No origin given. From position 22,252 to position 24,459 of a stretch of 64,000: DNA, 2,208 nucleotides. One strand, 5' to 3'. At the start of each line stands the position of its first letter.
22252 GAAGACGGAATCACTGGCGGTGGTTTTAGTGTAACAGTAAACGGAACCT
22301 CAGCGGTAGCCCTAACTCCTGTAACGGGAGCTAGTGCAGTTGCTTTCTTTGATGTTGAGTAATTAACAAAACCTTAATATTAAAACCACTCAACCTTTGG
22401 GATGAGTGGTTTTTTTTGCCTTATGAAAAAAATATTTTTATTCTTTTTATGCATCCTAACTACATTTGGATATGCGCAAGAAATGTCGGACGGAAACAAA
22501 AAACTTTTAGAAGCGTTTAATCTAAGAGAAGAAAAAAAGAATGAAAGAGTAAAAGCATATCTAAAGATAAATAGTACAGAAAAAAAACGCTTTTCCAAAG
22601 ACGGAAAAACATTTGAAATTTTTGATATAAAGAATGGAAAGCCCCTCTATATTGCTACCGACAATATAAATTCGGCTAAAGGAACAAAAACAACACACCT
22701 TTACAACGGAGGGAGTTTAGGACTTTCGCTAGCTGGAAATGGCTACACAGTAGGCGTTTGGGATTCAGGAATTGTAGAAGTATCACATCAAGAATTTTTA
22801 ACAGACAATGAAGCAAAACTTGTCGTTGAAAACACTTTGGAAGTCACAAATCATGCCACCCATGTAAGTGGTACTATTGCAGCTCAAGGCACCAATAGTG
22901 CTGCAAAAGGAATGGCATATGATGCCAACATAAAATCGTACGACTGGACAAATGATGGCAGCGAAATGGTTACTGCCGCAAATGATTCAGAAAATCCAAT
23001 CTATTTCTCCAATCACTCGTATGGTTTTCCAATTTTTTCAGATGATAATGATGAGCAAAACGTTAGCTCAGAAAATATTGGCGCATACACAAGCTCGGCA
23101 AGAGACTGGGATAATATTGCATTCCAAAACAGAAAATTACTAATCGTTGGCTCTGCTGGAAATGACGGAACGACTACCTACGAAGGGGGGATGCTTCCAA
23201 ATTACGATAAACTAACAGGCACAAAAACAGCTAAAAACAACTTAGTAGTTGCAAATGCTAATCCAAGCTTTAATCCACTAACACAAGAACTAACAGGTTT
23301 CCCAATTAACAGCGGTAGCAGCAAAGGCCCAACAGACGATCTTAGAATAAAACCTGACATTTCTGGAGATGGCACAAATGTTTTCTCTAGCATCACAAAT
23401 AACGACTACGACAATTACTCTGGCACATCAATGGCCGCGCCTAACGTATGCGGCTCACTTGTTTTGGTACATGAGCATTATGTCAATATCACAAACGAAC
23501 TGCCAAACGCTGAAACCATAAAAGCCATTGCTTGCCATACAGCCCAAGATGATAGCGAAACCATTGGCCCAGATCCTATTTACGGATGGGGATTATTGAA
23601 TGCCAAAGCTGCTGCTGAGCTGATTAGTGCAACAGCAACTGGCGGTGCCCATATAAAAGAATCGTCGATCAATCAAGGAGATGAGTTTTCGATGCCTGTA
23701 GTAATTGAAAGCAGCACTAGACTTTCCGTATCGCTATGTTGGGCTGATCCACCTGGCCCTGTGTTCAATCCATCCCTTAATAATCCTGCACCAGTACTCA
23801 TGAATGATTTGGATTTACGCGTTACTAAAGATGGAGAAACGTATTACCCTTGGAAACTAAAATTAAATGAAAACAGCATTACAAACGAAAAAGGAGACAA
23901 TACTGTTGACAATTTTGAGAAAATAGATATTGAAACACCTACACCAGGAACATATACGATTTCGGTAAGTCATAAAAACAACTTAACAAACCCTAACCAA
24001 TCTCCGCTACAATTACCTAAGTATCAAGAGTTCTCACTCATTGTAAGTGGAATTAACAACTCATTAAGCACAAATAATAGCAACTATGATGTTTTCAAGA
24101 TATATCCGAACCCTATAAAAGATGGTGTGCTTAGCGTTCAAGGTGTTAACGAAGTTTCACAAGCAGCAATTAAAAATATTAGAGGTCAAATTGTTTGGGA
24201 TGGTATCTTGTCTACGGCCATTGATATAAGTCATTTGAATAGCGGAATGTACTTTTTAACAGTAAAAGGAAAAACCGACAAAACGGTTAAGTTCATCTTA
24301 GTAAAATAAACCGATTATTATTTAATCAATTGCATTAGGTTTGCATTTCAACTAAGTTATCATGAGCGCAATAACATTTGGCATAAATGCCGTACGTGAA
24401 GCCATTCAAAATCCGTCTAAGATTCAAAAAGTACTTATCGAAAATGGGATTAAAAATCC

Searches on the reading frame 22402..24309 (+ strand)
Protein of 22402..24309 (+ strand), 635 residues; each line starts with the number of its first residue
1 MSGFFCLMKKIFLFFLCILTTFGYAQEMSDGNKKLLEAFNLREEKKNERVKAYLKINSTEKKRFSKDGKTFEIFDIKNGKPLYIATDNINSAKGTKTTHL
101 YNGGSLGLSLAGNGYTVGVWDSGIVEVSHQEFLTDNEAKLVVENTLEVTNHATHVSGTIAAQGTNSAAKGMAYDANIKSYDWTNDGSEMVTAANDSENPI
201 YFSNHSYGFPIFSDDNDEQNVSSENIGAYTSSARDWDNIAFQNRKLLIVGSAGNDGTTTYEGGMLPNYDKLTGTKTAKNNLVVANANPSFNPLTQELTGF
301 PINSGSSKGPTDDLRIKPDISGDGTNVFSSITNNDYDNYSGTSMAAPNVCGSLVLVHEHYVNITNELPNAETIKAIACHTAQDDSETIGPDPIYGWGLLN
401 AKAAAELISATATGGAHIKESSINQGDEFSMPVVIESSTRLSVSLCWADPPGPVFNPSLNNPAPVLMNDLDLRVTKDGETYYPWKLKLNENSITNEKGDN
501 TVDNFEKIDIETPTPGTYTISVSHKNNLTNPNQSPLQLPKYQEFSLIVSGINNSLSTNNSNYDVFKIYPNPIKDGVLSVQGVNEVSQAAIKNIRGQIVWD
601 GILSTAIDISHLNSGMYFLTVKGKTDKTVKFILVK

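Call 86: search_protein_families(library=pfam, proteins=[window:22402-24309:+], max_evalue=0.00001)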
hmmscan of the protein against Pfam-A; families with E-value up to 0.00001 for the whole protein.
window:22402-24309:+ (635 aa): 2 families
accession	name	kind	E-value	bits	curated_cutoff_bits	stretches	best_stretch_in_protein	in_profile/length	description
PF00082.27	Peptidase_S8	-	1.6e-30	106.9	21.8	1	112-397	1-288/288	Subtilase family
PF18962.6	Por_Secre_tail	-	4.3e-11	43.4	27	1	567-632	1-74/75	Secretion system C-terminal sorting domain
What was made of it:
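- On T9SS cargo: A genuine Por_Secre_tail is detected elsewhere in the window at 22402-24309 (call 86), so the test works here.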
